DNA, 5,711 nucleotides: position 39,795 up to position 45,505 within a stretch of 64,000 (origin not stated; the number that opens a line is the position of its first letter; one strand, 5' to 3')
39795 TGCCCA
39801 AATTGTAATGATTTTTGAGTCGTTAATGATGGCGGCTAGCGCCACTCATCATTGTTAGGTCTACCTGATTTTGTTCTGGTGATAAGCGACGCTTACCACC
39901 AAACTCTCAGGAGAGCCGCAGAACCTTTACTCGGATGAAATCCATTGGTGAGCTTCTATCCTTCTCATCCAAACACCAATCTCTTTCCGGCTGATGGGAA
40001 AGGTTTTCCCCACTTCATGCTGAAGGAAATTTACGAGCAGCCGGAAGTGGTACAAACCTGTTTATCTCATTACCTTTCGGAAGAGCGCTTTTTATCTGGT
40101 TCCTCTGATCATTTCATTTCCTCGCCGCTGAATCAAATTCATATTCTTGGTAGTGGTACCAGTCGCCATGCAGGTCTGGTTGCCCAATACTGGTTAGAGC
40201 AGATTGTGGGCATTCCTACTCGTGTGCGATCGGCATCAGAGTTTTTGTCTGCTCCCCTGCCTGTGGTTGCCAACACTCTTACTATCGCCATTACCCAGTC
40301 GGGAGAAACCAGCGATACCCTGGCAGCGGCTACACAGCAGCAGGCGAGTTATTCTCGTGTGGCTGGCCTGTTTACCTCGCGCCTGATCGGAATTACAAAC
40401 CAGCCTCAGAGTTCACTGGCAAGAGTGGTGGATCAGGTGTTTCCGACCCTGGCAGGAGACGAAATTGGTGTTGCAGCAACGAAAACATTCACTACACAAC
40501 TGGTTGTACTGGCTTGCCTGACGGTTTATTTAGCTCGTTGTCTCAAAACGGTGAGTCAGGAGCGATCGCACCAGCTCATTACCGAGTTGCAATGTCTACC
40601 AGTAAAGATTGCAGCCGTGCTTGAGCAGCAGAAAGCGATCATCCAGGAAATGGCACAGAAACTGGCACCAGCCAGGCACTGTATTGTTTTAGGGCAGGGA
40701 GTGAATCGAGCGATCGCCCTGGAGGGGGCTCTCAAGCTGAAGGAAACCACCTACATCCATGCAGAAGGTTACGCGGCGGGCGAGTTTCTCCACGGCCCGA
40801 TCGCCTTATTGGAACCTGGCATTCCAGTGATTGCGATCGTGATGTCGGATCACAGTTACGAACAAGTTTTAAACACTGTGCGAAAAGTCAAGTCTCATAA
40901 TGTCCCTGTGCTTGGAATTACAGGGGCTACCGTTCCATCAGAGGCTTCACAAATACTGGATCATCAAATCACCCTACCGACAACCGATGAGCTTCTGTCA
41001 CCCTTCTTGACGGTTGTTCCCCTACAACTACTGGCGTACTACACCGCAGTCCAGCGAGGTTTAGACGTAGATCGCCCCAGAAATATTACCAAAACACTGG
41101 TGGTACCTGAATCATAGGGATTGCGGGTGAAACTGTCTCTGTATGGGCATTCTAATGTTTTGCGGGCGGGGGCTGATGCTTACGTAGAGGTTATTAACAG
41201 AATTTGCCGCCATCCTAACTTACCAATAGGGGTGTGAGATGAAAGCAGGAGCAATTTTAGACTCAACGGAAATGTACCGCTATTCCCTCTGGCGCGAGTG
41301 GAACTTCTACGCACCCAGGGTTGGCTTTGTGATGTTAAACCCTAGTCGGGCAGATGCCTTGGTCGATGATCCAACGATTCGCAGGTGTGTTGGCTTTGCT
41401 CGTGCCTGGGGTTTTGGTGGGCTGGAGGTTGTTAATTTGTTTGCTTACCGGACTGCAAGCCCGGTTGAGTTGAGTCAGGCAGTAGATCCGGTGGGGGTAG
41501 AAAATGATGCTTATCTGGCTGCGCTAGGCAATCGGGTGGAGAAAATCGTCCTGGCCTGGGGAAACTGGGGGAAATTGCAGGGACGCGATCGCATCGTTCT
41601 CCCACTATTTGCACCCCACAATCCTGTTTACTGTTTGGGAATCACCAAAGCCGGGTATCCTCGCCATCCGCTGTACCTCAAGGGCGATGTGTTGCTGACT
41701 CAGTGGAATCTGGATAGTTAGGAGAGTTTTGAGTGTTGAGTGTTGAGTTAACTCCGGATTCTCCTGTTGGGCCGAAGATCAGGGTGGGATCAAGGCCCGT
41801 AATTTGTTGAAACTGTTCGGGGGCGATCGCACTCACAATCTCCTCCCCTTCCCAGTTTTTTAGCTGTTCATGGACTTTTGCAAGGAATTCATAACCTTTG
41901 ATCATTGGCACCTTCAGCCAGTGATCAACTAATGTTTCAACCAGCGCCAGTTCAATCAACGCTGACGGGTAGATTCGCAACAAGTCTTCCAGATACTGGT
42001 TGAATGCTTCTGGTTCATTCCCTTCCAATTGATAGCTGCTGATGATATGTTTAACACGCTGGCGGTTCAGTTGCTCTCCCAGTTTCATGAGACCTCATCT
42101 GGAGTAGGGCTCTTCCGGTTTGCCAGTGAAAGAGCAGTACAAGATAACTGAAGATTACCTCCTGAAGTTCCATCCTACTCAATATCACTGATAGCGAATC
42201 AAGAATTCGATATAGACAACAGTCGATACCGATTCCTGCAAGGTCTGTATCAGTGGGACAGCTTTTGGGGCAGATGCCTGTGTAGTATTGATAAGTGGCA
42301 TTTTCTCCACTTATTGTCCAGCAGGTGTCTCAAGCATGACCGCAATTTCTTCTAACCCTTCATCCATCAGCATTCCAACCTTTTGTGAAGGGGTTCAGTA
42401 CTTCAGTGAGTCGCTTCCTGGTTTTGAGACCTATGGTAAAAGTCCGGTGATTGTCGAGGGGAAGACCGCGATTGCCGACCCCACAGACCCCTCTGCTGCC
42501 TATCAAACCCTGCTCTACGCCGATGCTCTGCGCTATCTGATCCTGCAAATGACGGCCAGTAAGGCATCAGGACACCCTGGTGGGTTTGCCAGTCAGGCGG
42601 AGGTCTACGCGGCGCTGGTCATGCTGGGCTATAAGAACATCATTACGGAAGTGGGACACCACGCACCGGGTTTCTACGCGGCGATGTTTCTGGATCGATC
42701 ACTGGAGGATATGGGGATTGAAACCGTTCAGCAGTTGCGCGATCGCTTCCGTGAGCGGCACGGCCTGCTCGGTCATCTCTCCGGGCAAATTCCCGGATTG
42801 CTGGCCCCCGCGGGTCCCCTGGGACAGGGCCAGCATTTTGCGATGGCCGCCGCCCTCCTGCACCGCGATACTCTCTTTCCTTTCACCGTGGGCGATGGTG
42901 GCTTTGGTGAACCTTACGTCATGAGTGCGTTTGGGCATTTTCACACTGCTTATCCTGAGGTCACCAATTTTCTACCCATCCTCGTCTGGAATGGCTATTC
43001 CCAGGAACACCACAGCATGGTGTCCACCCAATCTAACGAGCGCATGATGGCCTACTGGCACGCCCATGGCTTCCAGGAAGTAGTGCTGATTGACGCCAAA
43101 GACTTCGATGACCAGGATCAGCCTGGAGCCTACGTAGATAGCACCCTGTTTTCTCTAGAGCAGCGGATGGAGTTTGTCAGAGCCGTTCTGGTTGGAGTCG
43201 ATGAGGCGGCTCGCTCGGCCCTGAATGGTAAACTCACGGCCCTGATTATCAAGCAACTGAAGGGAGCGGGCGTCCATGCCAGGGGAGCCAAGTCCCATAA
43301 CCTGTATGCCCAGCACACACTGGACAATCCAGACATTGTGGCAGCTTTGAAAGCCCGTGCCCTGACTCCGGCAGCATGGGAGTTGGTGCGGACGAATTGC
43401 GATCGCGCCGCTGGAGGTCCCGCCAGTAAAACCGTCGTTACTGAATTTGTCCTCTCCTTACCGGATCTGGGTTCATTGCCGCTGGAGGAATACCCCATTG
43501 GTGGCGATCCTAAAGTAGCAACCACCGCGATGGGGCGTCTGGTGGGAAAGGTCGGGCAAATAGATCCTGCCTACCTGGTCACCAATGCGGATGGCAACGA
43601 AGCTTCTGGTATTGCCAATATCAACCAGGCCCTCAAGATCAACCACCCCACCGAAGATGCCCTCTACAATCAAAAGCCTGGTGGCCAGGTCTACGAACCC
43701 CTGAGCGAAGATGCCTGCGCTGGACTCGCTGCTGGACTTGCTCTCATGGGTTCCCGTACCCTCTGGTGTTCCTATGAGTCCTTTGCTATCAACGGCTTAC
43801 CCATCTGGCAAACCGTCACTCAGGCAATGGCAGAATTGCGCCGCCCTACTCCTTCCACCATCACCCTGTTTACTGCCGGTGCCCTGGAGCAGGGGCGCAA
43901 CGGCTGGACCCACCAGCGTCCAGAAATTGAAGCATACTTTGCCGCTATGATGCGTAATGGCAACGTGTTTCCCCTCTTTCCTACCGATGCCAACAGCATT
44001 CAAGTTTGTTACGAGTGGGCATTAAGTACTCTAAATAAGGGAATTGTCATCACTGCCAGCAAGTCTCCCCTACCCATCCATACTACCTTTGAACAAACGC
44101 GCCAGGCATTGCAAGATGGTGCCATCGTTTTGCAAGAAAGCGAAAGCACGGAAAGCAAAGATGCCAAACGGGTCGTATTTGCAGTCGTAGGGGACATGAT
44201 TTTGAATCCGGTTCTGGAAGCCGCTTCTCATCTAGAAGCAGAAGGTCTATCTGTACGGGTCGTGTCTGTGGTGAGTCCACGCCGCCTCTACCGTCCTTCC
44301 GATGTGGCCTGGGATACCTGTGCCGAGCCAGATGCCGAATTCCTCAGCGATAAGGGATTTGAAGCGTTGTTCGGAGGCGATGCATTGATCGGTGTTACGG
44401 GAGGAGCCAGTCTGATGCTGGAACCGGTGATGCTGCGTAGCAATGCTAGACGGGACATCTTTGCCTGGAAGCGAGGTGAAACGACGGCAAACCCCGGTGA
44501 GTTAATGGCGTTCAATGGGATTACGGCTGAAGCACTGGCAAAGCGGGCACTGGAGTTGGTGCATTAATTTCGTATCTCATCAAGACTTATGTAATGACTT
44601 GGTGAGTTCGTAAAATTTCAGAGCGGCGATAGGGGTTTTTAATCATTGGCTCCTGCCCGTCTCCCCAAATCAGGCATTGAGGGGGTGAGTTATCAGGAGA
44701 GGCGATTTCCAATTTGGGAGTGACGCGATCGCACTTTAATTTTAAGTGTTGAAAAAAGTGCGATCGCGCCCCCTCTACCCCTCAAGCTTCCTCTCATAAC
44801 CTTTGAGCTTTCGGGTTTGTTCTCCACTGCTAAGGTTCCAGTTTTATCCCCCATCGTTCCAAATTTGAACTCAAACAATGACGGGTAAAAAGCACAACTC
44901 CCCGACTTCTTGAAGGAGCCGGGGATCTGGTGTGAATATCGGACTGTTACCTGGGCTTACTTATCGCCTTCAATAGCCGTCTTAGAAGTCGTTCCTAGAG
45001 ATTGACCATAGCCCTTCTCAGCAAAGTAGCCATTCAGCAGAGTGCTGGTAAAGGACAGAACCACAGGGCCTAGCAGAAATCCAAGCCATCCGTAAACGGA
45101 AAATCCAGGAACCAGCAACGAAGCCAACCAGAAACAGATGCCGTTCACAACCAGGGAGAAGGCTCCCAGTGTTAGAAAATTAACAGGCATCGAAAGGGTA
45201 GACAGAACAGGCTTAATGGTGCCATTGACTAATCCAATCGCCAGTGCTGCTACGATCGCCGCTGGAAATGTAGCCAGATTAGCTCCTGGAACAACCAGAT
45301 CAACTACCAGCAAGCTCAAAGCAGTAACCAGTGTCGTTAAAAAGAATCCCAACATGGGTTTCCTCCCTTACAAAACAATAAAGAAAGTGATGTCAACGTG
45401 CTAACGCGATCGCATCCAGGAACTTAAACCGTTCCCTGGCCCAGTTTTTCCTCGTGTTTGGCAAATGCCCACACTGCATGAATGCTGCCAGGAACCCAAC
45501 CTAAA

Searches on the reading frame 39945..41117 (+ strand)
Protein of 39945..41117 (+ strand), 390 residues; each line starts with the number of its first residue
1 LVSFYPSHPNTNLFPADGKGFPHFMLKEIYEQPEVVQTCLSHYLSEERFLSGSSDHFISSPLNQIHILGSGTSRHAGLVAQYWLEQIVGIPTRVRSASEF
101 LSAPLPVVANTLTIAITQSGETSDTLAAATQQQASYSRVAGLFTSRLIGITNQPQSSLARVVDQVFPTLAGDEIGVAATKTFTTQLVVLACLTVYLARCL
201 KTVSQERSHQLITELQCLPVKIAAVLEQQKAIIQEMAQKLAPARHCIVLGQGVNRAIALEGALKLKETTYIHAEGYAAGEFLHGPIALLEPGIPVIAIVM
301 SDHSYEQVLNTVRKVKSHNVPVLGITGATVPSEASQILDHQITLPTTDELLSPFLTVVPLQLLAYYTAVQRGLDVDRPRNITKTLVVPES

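Call 64: search_protein_families(library=pfam, proteins=[window:39945-41117:+], max_evalue=0.001)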
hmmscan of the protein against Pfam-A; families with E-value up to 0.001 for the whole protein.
window:39945-41117:+ (390 aa): 1 family
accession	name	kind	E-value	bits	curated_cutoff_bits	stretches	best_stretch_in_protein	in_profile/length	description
PF01380.27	SIS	-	1.3e-46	158.1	25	2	239-369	1-129/131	SIS domain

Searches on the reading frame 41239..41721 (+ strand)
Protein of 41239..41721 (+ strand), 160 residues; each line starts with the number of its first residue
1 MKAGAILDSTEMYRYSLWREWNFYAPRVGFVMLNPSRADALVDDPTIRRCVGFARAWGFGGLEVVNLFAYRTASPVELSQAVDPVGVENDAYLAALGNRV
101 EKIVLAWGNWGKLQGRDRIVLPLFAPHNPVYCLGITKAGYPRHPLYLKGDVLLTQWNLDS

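Call 64: search_protein_families(library=pfam, proteins=[window:41239-41721:+], max_evalue=0.001)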
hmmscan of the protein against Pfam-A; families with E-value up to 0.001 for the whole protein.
window:41239-41721:+ (160 aa): 1 family
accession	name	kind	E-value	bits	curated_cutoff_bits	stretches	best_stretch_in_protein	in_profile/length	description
PF07799.17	DUF1643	-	1.2e-45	155.4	22.5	1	14-145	1-134/134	Protein of unknown function (DUF1643)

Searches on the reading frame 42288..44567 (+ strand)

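Call 64: search_protein_families(library=pfam, proteins=[window:42288-44567:+], max_evalue=0.001)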
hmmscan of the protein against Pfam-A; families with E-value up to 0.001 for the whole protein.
window:42288-44567:+ (759 aa): 4 families
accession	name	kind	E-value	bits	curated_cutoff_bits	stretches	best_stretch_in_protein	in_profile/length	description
PF03894.20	XFP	-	5e-13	49.6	22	1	459-579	51-175/177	D-xylulose 5-phosphate/D-fructose 6-phosphate phosphoketolase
PF09364.15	XFP_N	-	1.2e-08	34.6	23.7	1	119-279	77-243/364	XFP N-terminal domain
PF02779.29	Transket_pyr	-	1.2e-07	31.9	27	1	456-593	46-170/174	Transketolase, pyrimidine binding domain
PF09363.15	XFP_C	-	1.6e-05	24.9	23.4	1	592-755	1-159/202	XFP C-terminal domain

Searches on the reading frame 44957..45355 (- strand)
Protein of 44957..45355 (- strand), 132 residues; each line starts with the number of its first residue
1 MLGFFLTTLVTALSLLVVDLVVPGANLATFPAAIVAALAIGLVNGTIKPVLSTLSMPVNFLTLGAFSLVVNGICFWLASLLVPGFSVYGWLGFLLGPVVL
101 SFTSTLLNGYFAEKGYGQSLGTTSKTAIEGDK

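Call 64: search_protein_families(library=pfam, proteins=[window:44957-45355:-], max_evalue=0.001)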
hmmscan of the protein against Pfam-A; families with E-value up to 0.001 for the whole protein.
window:44957-45355:- (132 aa): 1 family
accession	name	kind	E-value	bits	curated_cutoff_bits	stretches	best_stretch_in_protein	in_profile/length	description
PF04020.18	Phage_holin_4_2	-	1.3e-27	96.8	28.8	1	3-105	2-104/105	Mycobacterial 4 TMS phage holin, superfamily IV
